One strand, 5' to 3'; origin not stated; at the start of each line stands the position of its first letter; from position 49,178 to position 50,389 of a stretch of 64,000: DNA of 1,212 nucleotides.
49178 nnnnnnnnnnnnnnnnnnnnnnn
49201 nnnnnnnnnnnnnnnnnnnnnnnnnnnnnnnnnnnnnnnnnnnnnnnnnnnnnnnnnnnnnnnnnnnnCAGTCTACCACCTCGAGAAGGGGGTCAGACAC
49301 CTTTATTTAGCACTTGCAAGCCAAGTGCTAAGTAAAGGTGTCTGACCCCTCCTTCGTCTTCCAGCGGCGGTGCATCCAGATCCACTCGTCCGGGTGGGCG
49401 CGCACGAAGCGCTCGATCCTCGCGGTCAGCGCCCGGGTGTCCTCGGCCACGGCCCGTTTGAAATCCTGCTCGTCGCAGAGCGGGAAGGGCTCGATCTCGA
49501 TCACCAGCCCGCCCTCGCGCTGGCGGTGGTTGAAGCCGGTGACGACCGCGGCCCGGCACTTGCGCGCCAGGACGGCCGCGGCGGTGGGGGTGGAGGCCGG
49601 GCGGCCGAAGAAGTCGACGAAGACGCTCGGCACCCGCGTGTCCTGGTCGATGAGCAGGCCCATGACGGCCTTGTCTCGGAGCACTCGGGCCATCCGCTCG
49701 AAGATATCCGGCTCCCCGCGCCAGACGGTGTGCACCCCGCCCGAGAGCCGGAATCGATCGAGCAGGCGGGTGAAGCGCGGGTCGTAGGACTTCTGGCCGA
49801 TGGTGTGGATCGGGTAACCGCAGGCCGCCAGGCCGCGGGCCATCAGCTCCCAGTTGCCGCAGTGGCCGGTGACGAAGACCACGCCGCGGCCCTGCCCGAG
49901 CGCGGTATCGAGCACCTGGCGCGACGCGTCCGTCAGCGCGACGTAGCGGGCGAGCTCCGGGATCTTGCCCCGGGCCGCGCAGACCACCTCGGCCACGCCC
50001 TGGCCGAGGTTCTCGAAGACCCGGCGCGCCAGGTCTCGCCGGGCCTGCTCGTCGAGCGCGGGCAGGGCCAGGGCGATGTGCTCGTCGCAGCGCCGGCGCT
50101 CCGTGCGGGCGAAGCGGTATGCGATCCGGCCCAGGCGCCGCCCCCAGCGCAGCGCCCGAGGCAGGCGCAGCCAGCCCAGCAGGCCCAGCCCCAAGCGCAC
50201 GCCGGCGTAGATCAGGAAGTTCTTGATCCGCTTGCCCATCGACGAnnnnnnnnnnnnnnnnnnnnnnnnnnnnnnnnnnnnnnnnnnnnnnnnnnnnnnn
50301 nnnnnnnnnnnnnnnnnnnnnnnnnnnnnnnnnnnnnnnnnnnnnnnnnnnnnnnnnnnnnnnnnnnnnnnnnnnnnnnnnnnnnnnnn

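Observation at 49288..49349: Palindromic element supplies the C-terminus and stop codon of lpxL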

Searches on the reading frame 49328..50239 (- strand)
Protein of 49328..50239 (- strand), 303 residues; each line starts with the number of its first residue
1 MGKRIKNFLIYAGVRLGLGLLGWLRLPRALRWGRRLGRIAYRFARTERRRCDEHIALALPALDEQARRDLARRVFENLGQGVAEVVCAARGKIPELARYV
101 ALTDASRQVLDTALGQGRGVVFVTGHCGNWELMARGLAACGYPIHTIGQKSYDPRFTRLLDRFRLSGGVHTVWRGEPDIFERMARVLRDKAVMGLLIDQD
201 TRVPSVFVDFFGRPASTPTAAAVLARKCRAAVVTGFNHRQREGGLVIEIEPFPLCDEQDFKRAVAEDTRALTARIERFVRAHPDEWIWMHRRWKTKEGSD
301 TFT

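Call 10: search_protein_families(library=pfam, proteins=[window:49328-50239:-])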
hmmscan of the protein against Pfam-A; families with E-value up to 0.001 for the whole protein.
window:49328-50239:- (303 aa): 1 family
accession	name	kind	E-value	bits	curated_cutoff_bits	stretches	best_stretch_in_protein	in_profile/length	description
PF03279.18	Lip_A_acyltrans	-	3.2e-42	145.2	22.3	1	10-295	12-295/295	Bacterial lipid A biosynthesis acyltransferase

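Call 13: find_homologous_proteins(query=window:49331-50239:-, max_evalue=1e-20)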
Query window:49331-50239:- (303 aa): 1764 proteins with E <= 1e-20 among 8000 candidates; the best 120 are listed.
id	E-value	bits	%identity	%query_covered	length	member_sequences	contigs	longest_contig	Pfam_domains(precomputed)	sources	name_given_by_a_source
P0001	1.1e-202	690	100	100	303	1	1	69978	PF03279.19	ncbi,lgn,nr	ncbi:MAG: lysophospholipid acyltransferase family protein [Deltaproteobacteria bacterium]|nr:lysopho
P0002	1.7e-105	371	61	99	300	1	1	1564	PF03279.19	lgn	-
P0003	2.3e-105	370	62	97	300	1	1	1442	PF03279.19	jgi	jgi:Kdo2-lipid IVA lauroyltransferase/acyltransferase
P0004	2.6e-105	370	57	98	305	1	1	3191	PF03279.19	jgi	jgi:KDO2-lipid IV(A) lauroyltransferase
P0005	1.6e-102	361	59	98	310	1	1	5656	PF03279.19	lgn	-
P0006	2.8e-102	360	58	97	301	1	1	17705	PF03279.19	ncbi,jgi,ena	-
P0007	6.1e-102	359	61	98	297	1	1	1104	PF03279.19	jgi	jgi:KDO2-lipid IV(A) lauroyltransferase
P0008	4.7e-101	356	59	99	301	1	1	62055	PF03279.19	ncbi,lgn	-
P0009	2.5e-100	354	58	99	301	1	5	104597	PF03279.19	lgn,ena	-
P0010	6.0e-100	353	57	98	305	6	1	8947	PF03279.19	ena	-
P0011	2.2e-99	351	59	100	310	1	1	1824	PF03279.19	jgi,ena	-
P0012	6.1e-99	349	55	98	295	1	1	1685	PF03279.19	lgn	-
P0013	1.1e-98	348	55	99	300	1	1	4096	PF03279.19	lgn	-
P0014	1.4e-98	348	56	99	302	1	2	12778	PF03279.19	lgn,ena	-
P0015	1.7e-98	348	55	98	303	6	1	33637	PF03279.19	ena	-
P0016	2.6e-98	347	54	97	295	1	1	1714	PF03279.19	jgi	jgi:KDO2-lipid IV(A) lauroyltransferase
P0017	2.8e-98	347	56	100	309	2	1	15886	PF03279.19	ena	-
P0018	2.9e-98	347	54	97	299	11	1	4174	PF03279.19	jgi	jgi:KDO2-lipid IV(A) lauroyltransferase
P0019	7.1e-98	346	57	98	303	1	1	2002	PF03279.19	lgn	-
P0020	2.9e-97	344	54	98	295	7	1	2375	PF03279.19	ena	-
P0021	5.3e-97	343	57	86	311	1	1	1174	PF03279.19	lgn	-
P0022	9.4e-97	342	55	98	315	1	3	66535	PF03279.19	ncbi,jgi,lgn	jgi:Kdo2-lipid IVA lauroyltransferase/acyltransferase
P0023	1.1e-96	342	54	98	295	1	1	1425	PF03279.19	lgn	-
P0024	1.4e-96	342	53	99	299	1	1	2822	PF03279.19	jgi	jgi:KDO2-lipid IV(A) lauroyltransferase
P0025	3.4e-96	340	54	98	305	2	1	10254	PF03279.19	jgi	jgi:KDO2-lipid IV(A) lauroyltransferase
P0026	7.4e-96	339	54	98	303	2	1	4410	PF03279.19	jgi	jgi:KDO2-lipid IV(A) lauroyltransferase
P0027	9.6e-96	339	56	99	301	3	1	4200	PF03279.19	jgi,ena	-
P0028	1.2e-95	338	54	97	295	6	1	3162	PF03279.19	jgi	jgi:KDO2-lipid IV(A) lauroyltransferase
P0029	1.4e-95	338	58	99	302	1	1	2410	PF03279.19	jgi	jgi:Kdo2-lipid IVA lauroyltransferase/acyltransferase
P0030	2.1e-95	338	54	99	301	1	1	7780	PF03279.19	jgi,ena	jgi:Lauroyl/myristoyl acyltransferase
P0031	7.1e-95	336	55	99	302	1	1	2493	PF03279.19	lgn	-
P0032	4.3e-94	333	54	98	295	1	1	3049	PF03279.19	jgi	jgi:KDO2-lipid IV(A) lauroyltransferase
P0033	1.1e-93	332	53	98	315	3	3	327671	PF03279.19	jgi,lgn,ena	-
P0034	1.4e-93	332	50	97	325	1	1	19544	PF03279.19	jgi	jgi:Kdo2-lipid IVA lauroyltransferase/acyltransferase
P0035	4.9e-93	330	51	98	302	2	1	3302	PF03279.19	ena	-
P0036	3.0e-92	327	57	99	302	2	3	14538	PF03279.19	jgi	-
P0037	3.3e-92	327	52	97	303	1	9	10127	PF03279.19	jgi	jgi:KDO2-lipid IV(A) lauroyltransferase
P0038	5.0e-92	327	54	98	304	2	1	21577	PF03279.19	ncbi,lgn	-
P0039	2.3e-91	324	55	83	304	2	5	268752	PF03279.19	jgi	-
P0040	3.1e-91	324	54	98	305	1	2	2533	PF03279.19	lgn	-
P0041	9.2e-91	322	52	99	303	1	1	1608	PF03279.19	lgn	-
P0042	1.5e-90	322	51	99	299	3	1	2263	PF03279.19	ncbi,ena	-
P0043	1.7e-90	322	54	98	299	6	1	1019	PF03279.19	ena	-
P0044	6.7e-90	320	52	98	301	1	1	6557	PF03279.19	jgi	jgi:KDO2-lipid IV(A) lauroyltransferase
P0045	1.7e-89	318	52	98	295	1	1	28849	PF03279.19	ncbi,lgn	-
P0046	6.0e-89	316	55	90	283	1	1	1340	PF03279.19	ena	-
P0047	1.5e-88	315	52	98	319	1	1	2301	PF03279.19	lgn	-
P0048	2.6e-88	314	54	97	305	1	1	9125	PF03279.19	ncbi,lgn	-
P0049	5.4e-88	313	50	98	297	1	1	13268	PF03279.19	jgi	jgi:KDO2-lipid IV(A) lauroyltransferase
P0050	1.5e-87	312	52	97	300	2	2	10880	PF03279.19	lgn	-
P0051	2.0e-87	311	53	97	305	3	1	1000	PF03279.19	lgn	-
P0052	1.7e-86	308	52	98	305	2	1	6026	PF03279.19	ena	-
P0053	6.2e-84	300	51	97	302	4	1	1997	PF03279.19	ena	-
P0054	9.9e-84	299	57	78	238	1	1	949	PF03279.19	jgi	jgi:KDO2-lipid IV(A) lauroyltransferase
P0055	1.7e-79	285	55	83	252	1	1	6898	PF03279.19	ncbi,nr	ncbi:MAG: lipid A biosynthesis acyltransferase, partial [Deltaproteobacteria bacterium]|nr:lipid A b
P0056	7.5e-75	270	48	98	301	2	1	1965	PF03279.19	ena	-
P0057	1.8e-74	269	46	97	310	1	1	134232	PF03279.19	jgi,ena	-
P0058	2.6e-73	265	47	97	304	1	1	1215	PF03279.19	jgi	-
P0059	3.2e-72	262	44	98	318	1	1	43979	PF03279.19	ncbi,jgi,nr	ncbi:MAG: lysophospholipid acyltransferase family protein [Deltaproteobacteria bacterium]|nr:lysopho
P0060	3.5e-72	261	50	97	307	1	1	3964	PF03279.19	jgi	jgi:KDO2-lipid IV(A) lauroyltransferase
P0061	1.1e-71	260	47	100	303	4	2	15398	PF03279.19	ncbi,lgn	-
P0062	7.6e-71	257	48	97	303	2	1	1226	PF03279.19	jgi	-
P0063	2.5e-70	255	44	97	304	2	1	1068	PF03279.19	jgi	-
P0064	3.0e-69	252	44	98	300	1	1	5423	PF03279.19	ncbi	-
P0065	5.4e-69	251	46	97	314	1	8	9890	PF03279.19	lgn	-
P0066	9.5e-69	250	48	96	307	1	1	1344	PF03279.19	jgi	jgi:KDO2-lipid IV(A) lauroyltransferase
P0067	1.2e-67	246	44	98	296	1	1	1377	PF03279.19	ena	-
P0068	2.2e-67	246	45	99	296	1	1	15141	PF03279.19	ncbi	-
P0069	2.8e-67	245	44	99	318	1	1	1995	PF03279.19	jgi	jgi:KDO2-lipid IV(A) lauroyltransferase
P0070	3.5e-67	245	44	99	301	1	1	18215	PF03279.19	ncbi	-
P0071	4.2e-67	245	47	99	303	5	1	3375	PF03279.19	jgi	jgi:KDO2-lipid IV(A) lauroyltransferase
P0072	8.3e-67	244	44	98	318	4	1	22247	PF03279.19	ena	-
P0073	2.0e-66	242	43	98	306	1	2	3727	PF03279.19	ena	-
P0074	2.5e-66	242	46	97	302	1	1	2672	PF03279.19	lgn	-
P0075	3.5e-66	242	46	87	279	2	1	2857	PF03279.19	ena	-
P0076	3.8e-66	242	43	98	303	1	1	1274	PF03279.19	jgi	jgi:KDO2-lipid IV(A) lauroyltransferase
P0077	6.9e-66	241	43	99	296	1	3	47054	PF03279.19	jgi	jgi:KDO2-lipid IV(A) lauroyltransferase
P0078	1.0e-65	240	45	98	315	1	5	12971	PF03279.19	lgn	-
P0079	1.3e-65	240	44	99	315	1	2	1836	PF03279.19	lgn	-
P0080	1.4e-65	240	48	96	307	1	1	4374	PF03279.19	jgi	jgi:KDO2-lipid IV(A) lauroyltransferase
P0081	1.9e-65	239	45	96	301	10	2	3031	PF03279.19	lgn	-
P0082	6.0e-65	238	45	99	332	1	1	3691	PF03279.19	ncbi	-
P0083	1.2e-64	237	43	98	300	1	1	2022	PF03279.19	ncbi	-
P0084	1.4e-64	236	43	97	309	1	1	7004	PF03279.19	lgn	-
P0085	1.7e-64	236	45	96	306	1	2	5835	PF03279.19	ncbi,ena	-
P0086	3.7e-64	235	48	96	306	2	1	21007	PF03279.19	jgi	jgi:KDO2-lipid IV(A) lauroyltransferase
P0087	3.7e-64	235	44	98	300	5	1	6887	PF03279.19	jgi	jgi:KDO2-lipid IV(A) lauroyltransferase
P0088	4.2e-64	235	44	98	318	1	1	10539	PF03279.19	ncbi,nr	ncbi:MAG: lysophospholipid acyltransferase family protein [Deltaproteobacteria bacterium]|nr:lysopho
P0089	5.7e-64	234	46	97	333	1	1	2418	PF03279.19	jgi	jgi:Kdo2-lipid IVA lauroyltransferase/acyltransferase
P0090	7.2e-64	234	47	96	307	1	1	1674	PF03279.19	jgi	jgi:KDO2-lipid IV(A) lauroyltransferase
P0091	2.3e-63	232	43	100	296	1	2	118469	PF03279.19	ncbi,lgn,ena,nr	ncbi:MAG: lysophospholipid acyltransferase family protein [Myxococcota bacterium]|nr:lysophospholipi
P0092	2.8e-63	232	49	75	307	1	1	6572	PF03279.19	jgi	jgi:KDO2-lipid IV(A) lauroyltransferase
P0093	4.9e-63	231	46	93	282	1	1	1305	PF03279.19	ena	-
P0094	2.1e-62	229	44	98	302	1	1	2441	PF03279.19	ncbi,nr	ncbi:MAG TPA: lipid A biosynthesis acyltransferase [Myxococcaceae bacterium]|nr:lipid A biosynthesis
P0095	2.3e-62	229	43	97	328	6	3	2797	PF03279.19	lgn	-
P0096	2.7e-62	229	43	99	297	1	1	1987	PF03279.19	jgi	jgi:KDO2-lipid IV(A) lauroyltransferase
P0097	5.4e-62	228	46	97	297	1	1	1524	PF03279.19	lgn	-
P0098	7.5e-62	227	49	60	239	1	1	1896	PF03279.19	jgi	jgi:KDO2-lipid IV(A) lauroyltransferase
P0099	8.0e-62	227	43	90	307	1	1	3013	PF03279.19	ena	-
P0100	9.7e-62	227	43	97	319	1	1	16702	PF03279.19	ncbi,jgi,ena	jgi:KDO2-lipid IV(A) lauroyltransferase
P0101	1.4e-61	227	43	98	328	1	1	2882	PF03279.19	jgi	jgi:KDO2-lipid IV(A) lauroyltransferase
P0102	1.8e-61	226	46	97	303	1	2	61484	PF03279.19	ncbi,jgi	ncbi:MAG: hypothetical protein RL653_3608 [Pseudomonadota bacterium]|jgi:KDO2-lipid IV(A) lauroyltra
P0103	2.0e-61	226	43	92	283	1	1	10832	PF03279.19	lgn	-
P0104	2.1e-61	226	44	98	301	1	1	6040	PF03279.19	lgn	-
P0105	2.1e-61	226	47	81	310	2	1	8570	PF03279.19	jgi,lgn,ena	jgi:Kdo2-lipid IVA lauroyltransferase/acyltransferase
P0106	4.5e-61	225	41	97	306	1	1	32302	PF03279.19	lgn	-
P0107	6.8e-61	224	47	96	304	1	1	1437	PF03279.19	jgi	jgi:KDO2-lipid IV(A) lauroyltransferase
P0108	1.5e-60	223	42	89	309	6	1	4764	PF03279.19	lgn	-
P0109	1.6e-60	223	44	97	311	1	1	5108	PF03279.19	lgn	-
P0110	2.1e-60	223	41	97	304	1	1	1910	PF03279.19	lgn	-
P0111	2.3e-60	223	42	89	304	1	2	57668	PF03279.19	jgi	jgi:KDO2-lipid IV(A) lauroyltransferase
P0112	3.1e-60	222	43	96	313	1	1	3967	PF03279.19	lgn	-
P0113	3.2e-60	222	45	97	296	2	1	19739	PF03279.19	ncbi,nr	ncbi:MAG: lysophospholipid acyltransferase family protein [Deltaproteobacteria bacterium]|nr:lysopho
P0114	4.7e-60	222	43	97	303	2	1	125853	PF03279.19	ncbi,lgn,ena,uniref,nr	ncbi:MAG: lipid A biosynthesis acyltransferase [Archangium gephyra]|uniref:Lipid A biosynthesis acyl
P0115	6.7e-60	221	42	98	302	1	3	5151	PF03279.19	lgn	-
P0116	2.1e-59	219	44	97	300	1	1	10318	PF03279.19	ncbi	-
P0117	2.7e-59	219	41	96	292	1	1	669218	PF03279.19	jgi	jgi:KDO2-lipid IV(A) lauroyltransferase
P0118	3.2e-59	219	44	87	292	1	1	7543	PF03279.19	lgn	-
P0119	5.8e-59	218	44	97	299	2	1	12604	PF03279.19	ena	-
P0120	9.4e-59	217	44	87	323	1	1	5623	PF03279.19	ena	-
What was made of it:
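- There is no empty-site allele and no relative closer than 62% identity, so the insertion is not directly demonstrated (call 13).
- Tried and rejected: Empty-site comparison: impossible, because the best non-self LpxL homologue among 5.8 billion proteins is 62% identical (call 13).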

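Call 14: find_encoding_contigs(protein=window:49331-50239:-, flank=10000, max_places=6)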
Protein window:49331-50239:- (303 aa): 1 contig read that carries it; 1 place shown.
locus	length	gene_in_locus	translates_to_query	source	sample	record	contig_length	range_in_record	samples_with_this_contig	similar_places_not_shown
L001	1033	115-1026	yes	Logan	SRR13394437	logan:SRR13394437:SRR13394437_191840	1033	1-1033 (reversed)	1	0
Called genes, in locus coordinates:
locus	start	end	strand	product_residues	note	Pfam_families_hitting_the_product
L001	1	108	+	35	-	?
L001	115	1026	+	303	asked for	PF03279:Lip_A_acyltrans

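Call 21: find_encoding_contigs(protein=P0008, flank=6000, max_places=1)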
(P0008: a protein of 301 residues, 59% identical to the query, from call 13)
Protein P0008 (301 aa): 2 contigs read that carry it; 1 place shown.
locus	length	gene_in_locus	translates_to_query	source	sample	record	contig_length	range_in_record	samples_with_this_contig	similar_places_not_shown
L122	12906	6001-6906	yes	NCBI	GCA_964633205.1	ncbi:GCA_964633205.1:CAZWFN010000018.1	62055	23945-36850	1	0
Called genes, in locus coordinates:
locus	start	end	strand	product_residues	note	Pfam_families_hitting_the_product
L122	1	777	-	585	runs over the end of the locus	PF00672:HAMP, PF13487:HD_5, PF01966:HD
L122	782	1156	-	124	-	PF00072:Response_reg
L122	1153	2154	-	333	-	PF14346:DUF4398 (weak)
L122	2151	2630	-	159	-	PF04773:FecR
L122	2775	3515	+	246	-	PF02348:CTP_transf_3, PF12804:NTP_transf_3 (weak)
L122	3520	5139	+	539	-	PF06418:CTP_synth_N, PF00117:GATase, PF07722:Peptidase_C26 (weak)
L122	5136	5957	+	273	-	PF00793:DAHP_synth_1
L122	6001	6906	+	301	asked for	PF03279:Lip_A_acyltrans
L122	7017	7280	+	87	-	-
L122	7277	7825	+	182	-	PF03968:LptD_N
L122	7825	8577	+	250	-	PF00005:ABC_tran, PF13304:AAA_21 (faint)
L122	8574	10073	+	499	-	PF00309:Sigma54_AID, PF04963:Sigma54_CBD, PF04552:Sigma54_DBD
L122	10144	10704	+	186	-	PF02482:Ribosomal_S30AE, PF16321:Ribosom_S30AE_C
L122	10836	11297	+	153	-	PF00359:PTS_EIIA_2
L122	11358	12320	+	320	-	PF02603:Hpr_kinase_N, PF07475:Hpr_kinase_C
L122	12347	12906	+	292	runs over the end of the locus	PF03668:RapZ-like_N, PF22740:PapZ_C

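Call 22: find_encoding_contigs(protein=P0009, flank=6000, max_places=1)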
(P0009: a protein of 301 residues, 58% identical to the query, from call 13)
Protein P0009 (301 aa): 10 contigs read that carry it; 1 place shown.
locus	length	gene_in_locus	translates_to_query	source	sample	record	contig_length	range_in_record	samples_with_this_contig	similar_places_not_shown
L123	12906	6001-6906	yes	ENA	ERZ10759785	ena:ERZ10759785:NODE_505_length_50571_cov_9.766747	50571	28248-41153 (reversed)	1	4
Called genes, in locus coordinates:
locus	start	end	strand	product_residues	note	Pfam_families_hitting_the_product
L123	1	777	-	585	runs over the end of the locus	PF00672:HAMP, PF13487:HD_5, PF01966:HD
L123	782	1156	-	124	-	PF00072:Response_reg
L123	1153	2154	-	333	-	PF14346:DUF4398 (weak)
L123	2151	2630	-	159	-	PF04773:FecR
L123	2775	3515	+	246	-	PF02348:CTP_transf_3, PF12804:NTP_transf_3 (weak)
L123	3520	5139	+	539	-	PF06418:CTP_synth_N, PF00117:GATase, PF07722:Peptidase_C26 (weak)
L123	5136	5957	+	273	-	PF00793:DAHP_synth_1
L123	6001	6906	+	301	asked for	PF03279:Lip_A_acyltrans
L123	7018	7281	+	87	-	-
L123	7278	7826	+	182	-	PF03968:LptD_N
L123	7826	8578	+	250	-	PF00005:ABC_tran, PF13304:AAA_21 (faint)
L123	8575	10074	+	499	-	PF00309:Sigma54_AID, PF04963:Sigma54_CBD, PF04552:Sigma54_DBD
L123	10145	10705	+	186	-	PF02482:Ribosomal_S30AE, PF16321:Ribosom_S30AE_C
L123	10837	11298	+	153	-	PF00359:PTS_EIIA_2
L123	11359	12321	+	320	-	PF02603:Hpr_kinase_N, PF07475:Hpr_kinase_C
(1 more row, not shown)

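Call 23: find_encoding_contigs(protein=P0006, flank=6000, max_places=1)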
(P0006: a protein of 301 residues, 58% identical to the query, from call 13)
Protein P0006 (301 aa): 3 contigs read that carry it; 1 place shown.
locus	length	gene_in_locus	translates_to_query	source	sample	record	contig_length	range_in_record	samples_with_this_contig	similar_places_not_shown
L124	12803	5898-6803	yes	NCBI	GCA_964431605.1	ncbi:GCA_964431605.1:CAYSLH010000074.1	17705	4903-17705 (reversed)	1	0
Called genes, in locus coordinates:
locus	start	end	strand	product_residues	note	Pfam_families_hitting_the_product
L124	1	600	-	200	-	?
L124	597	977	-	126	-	PF00072:Response_reg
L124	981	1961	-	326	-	-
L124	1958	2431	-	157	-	PF04773:FecR (weak)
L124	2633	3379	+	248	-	PF02348:CTP_transf_3, PF12804:NTP_transf_3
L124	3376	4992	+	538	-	PF06418:CTP_synth_N, PF00117:GATase, PF07722:Peptidase_C26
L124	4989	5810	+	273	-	PF00793:DAHP_synth_1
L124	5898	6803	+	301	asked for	PF03279:Lip_A_acyltrans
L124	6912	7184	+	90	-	-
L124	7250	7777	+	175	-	PF03968:LptD_N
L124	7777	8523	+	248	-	PF00005:ABC_tran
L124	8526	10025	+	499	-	PF00309:Sigma54_AID, PF04963:Sigma54_CBD, PF04552:Sigma54_DBD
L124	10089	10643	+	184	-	PF02482:Ribosomal_S30AE, PF16321:Ribosom_S30AE_C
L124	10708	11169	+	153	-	PF00359:PTS_EIIA_2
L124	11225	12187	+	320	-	PF02603:Hpr_kinase_N, PF07475:Hpr_kinase_C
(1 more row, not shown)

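Call 24: find_encoding_contigs(protein=P0005, flank=6000, max_places=1)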
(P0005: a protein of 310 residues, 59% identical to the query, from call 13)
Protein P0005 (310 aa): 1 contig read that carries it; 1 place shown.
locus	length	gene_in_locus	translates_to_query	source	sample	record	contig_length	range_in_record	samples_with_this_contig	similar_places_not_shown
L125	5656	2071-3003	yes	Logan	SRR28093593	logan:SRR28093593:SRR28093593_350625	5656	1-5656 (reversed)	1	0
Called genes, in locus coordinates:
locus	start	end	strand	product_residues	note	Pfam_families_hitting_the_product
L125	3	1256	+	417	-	?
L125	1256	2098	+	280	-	PF00793:DAHP_synth_1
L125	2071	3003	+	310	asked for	PF03279:Lip_A_acyltrans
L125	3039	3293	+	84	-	-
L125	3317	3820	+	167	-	PF03968:LptD_N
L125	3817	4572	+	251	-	PF00005:ABC_tran, PF13304:AAA_21 (faint)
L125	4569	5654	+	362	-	?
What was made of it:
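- On LpxL/HtrB late acyltransferase (the affected gene): Neighbours are pyrG, lptA, lptB and rpoN, with kdsA/kdsB in relatives (calls 10, 21-24).
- Gene order across the element (lpxL, small ORF, lptA, lptB, rpoN) is the same as in four relatives (calls 21-24).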

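Call 84: find_encoding_contigs(protein=P0013, flank=3000, max_places=2)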
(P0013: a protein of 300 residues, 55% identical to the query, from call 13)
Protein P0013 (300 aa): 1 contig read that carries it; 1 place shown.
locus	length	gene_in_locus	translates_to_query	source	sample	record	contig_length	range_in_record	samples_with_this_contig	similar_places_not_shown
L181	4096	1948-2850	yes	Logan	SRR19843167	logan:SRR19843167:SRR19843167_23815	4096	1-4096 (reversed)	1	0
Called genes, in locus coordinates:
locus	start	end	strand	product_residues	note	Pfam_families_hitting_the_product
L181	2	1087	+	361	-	?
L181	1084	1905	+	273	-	PF00793:DAHP_synth_1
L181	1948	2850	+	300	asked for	PF03279:Lip_A_acyltrans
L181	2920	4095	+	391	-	PF13173:AAA_14, PF13635:DUF4143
